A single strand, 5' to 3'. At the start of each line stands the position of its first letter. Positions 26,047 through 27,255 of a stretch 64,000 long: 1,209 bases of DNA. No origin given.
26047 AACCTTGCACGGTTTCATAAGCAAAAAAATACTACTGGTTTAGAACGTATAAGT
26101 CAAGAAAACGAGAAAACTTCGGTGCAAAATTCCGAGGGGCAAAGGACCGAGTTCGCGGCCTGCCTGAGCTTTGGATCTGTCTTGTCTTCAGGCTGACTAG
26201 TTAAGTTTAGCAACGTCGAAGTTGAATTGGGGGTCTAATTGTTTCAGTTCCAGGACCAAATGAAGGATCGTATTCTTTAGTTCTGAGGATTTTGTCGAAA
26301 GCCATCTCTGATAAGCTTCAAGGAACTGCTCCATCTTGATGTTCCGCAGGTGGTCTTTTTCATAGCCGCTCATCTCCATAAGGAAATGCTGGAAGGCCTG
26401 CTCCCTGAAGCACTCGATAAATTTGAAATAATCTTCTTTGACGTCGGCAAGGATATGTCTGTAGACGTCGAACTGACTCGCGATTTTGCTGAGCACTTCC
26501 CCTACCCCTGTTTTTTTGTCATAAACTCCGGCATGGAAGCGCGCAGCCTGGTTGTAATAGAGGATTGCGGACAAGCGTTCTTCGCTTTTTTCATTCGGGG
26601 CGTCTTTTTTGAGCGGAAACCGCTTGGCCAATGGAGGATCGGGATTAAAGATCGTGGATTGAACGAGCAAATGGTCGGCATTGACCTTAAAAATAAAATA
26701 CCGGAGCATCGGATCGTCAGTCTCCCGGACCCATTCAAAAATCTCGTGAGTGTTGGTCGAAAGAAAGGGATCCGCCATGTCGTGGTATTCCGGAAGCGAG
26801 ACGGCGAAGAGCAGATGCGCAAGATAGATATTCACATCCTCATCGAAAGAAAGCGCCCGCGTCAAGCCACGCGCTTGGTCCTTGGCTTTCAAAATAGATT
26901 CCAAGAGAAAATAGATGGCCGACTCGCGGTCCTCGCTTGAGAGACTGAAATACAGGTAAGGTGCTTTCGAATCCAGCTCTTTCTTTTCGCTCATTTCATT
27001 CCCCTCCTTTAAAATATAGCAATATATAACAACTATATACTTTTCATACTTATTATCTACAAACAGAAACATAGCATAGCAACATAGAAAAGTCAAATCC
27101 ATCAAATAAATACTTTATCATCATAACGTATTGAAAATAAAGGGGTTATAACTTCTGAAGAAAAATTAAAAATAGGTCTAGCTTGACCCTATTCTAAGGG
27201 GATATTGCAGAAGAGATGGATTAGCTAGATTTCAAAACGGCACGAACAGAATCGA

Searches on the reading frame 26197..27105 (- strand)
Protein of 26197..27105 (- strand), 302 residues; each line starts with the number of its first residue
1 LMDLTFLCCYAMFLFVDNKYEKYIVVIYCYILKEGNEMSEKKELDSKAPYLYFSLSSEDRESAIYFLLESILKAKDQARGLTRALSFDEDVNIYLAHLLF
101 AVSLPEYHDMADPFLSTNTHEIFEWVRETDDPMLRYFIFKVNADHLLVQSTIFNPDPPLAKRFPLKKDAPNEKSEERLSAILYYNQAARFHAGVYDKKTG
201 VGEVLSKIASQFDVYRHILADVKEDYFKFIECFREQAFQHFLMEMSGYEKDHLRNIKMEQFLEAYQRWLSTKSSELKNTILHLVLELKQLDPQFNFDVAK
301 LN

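Call 73: search_protein_families(library=pfam, proteins=[window:26197-27105:-], max_evalue=0.001)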
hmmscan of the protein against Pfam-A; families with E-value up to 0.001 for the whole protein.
window:26197-27105:- (302 aa): 1 family
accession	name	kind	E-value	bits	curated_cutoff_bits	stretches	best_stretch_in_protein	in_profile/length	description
PF15739.10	TSNAXIP1_N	-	0.00084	20.1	27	0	201-281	26-108/111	Translin-associated factor X-interacting N-terminus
